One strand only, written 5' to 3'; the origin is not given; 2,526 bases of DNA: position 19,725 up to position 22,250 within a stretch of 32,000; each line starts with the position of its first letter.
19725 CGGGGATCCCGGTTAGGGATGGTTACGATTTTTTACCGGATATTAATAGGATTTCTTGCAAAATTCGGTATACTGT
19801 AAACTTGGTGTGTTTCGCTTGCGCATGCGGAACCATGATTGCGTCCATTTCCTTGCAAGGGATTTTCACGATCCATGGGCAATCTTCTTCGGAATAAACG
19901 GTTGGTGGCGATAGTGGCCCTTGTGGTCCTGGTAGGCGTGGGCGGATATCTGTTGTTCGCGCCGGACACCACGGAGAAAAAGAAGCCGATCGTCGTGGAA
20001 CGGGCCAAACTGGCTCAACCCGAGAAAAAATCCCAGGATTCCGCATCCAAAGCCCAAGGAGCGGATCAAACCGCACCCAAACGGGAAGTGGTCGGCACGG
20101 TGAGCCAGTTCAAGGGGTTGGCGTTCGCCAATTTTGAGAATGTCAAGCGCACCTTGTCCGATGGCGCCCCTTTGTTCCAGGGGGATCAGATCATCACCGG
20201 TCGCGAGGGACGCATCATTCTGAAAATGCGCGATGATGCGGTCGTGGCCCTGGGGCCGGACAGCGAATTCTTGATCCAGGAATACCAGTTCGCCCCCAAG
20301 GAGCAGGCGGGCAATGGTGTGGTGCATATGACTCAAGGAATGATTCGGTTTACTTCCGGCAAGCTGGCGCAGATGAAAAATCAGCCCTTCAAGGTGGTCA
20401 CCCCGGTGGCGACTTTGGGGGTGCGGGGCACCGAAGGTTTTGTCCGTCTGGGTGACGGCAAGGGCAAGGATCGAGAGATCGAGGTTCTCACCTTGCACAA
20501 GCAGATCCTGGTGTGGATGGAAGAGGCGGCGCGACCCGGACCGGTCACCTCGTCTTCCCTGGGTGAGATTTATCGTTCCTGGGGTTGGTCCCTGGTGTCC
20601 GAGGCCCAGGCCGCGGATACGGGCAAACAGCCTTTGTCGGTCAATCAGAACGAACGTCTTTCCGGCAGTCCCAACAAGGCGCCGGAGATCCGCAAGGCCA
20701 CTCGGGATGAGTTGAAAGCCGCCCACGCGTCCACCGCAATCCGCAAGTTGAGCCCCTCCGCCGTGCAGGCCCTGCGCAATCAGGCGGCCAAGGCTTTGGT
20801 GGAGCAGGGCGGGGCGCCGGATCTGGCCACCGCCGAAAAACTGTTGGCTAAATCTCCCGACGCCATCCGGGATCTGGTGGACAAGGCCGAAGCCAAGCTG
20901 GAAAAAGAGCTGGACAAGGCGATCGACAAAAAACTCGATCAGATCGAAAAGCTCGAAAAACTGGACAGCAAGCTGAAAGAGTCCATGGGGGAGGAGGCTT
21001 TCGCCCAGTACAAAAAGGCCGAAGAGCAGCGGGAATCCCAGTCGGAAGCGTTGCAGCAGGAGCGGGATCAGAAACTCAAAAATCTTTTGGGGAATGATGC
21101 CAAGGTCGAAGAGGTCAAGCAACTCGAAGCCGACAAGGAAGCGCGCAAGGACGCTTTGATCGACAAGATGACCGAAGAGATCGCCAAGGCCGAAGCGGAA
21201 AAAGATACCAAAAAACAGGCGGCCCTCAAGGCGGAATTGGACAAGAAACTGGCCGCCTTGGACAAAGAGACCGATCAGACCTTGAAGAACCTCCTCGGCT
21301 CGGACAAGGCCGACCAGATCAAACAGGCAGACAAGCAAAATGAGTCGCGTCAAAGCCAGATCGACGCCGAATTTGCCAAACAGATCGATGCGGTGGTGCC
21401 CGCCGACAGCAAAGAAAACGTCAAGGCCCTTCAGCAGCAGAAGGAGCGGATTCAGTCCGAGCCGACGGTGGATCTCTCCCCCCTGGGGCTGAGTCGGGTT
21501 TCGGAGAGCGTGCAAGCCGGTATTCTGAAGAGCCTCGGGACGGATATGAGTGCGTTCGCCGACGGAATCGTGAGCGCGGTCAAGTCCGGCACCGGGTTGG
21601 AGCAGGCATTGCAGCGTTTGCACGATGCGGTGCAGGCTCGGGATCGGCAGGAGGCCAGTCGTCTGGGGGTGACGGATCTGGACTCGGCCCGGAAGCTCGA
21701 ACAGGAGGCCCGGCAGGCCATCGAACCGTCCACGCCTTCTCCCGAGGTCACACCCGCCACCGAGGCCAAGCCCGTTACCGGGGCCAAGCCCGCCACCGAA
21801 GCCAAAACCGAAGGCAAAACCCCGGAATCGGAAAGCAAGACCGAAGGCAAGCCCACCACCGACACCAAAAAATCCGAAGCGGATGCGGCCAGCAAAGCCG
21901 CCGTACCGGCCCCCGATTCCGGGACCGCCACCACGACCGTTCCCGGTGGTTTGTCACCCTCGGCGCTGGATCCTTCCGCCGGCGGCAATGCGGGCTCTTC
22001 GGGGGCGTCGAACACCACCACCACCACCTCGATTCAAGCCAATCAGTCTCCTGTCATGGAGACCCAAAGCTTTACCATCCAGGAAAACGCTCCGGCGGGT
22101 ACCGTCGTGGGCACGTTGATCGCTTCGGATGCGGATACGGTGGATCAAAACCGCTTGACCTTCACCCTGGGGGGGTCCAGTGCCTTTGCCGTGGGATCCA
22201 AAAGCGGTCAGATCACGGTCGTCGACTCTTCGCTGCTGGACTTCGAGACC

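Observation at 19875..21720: Unusual head of the giant protein: signal anchor, FecR domain and a ~210-aa charged helix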

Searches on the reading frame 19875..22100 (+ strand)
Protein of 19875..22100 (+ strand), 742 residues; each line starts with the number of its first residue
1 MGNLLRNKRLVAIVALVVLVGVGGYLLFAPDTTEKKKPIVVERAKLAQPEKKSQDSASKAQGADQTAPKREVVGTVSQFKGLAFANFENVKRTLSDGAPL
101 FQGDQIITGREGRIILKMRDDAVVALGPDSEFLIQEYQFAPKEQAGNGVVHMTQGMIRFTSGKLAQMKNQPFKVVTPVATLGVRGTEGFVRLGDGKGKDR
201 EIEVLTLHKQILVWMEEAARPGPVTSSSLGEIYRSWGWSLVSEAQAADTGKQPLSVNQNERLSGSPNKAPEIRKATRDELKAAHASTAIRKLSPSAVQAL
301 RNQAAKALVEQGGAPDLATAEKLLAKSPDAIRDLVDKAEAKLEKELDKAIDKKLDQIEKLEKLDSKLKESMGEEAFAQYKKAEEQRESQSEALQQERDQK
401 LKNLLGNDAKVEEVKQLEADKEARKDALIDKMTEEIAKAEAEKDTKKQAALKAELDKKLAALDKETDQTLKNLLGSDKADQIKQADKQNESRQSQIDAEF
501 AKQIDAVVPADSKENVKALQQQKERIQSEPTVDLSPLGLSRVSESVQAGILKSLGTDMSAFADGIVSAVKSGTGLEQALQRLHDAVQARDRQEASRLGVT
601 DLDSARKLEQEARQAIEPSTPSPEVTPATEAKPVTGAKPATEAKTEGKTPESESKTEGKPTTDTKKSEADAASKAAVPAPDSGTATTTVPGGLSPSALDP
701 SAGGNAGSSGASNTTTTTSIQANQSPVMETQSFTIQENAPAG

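Call 5: search_protein_families(library=pfam, proteins=[window:19875-22100:+], max_evalue=0.01)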
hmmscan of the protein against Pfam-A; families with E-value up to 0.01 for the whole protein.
window:19875-22100:+ (742 aa): 1 family
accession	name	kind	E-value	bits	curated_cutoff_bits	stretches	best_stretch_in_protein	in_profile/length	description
PF04773.18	FecR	-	1.5e-09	38.6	24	1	104-196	1-86/97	FecR protein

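Call 6: search_protein_families(library=ncbifam, proteins=[window:19875-22100:+], max_evalue=0.01)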
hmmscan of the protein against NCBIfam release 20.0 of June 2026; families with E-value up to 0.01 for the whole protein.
window:19875-22100:+ (742 aa): 1 family
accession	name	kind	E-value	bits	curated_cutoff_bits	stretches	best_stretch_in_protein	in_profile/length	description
NF033682.1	retention_LapA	subfamily_domain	3.9e-05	23.9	50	1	72-137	2-68/145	retention module-containing protein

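Call 57: predict_structure(alignment_id=A1)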
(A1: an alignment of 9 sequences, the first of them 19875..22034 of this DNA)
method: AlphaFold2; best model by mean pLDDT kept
length: 720 residues; sequences in the alignment: 9
mean_pLDDT: 74.0   pTM: 0.65
mean pLDDT of the five models: 74.0, 70.2, 69.7, 61.9, 56.6
residues with pLDDT >= 90: 336; 70-90: 167; 50-70: 34; < 50: 183
segments of 3 or more residues with pLDDT < 50: 1-4, 23-25, 27-67, 219-249, 619-720
pLDDT, mean of each block of 10 residues (from residue 1): 51 64 45 33 30 29 43 92 92 93 94 93 94 88 77 93 79 86 87 81 92 71 30 27 37 87 86 95 92 92 95 93 93 94 91 92 94 93 92 89 85 84 84 88 90 92 91 91 92 94 91 90 83 81 85 93 94 93 93 93 94 70 30 31 29 29 29 31 30 30 30 28
secondary structure, 60 per line:
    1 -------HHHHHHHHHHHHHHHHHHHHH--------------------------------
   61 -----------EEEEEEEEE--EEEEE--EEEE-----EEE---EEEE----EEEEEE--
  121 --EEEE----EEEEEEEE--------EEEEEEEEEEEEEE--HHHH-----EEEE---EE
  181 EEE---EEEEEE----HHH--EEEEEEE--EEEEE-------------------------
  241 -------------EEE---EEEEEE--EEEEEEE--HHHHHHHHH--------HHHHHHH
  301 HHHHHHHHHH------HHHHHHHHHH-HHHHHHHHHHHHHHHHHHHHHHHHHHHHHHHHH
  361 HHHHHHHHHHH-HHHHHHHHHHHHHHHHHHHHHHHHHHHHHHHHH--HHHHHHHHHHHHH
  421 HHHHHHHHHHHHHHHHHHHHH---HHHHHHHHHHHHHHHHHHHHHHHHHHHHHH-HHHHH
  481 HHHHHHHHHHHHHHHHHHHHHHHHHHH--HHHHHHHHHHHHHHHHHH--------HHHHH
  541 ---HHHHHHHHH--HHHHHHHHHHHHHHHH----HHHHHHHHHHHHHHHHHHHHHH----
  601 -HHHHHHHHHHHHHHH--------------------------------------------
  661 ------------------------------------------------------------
elements in order (helices of 4 or more, strands of 3 or more residues): H8-28 E72-80 E83-87 E90-93 E99-101 E105-108 E113-118 E123-126 E131-138 E147-160 H163-166 E172-175 E179-183 E187-192 E202-208 E211-215 E254-256 E260-265 E268-274 H277-285 H294-310 H317-326 H328-371 H373-405 H408-441 H445-474 H476-507 H510-527 H536-540 H544-552 H555-570 H575-596 H602-616

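Call 61: fold_search(model_id=the predicted structure, library=pdb)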
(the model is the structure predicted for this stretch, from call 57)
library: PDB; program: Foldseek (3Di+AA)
matches with E <= 10: 334; with E <= 0.001: 4
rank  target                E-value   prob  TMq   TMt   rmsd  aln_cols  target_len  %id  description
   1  4m0n                  4.0e-06  1.00  0.17  0.53   3.4       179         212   14  Crystal structure of a putative anti-sigma factor (BDI_1681) from Parabacteroides distasonis ATCC 8503 at 1.65 A resolut (released 2013-10-16)
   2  6ovk_R                5.4e-06  1.00  0.16  0.51   4.4       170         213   14  Crystal Structure of the Pseudomonas capeferrum Anti-sigma Regulator PupR C-terminal Cell-surface Signaling Domain in  (released 2020-03-04)
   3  4m0h_B                6.0e-06  1.00  0.17  0.53   3.3       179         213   14  Crystal structure of a putative anti-sigma factor (BDI_1681) from Parabacteroides distasonis ATCC 8503 at 2.50 A resol (released 2013-10-16)
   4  4m0h_A                1.1e-04  1.00  0.17  0.53   3.1       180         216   14  Crystal structure of a putative anti-sigma factor (BDI_1681) from Parabacteroides distasonis ATCC 8503 at 2.50 A resol (released 2013-10-16)
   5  5ix9_MODEL_1_A        1.7e-03  1.00  0.08  0.76   1.0        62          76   26  Cell surface anchoring domain (released 2017-06-28)
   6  9e9r                  1.4e-02  0.08  0.06  0.02  52.8       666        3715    8  The Structure of ApoB100 from Human Low-Density Lipoprotein (released 2024-12-18)
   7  7zr1_C                5.7e-02  0.10  0.07  0.07  92.5       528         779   12  Chaetomium thermophilum Mre11-Rad50-Nbs1 complex bound to ATPyS (composite structure) (released 2023-01-11)
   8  7zr1_D                5.7e-02  0.08  0.07  0.06  92.3       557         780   13  Chaetomium thermophilum Mre11-Rad50-Nbs1 complex bound to ATPyS (composite structure) (released 2023-01-11)
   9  5xei                  9.0e-02  0.14  0.07  0.09  38.2       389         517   12  Crystal structure of the Smc head domain with a coiled coil and joint derived from Pyrococcus yayanosii (released 2017-06-07)
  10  8i4v_A                9.4e-02  0.12  0.06  0.13  45.0       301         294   13  Cryo-EM structure of 5-subunit Smc5/6 arm region (released 2024-06-26)
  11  4tql_B                9.9e-02  0.33  0.07  0.19  33.6       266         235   19  Computationally designed three helix bundle (released 2014-10-15)
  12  7w1m_B                1.0e-01  0.20  0.08  0.11  38.6       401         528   14  Cryo-EM structure of human cohesin-CTCF-DNA complex (released 2023-05-31)
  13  4g0h                  1.0e-01  0.08  0.09  0.12  32.2       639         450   10  Crystal structure of the N-terminal domain of Helicobacter pylori CagA protein (released 2012-08-22)
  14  8glv_Eb               1.3e-01  0.09  0.07  0.05  34.6       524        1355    8  96-nm repeat unit of doublet microtubules from Chlamydomonas reinhardtii flagella (released 2023-05-31)
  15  4tql_A                1.5e-01  0.35  0.08  0.21  33.2       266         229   16  Computationally designed three helix bundle (released 2014-10-15)
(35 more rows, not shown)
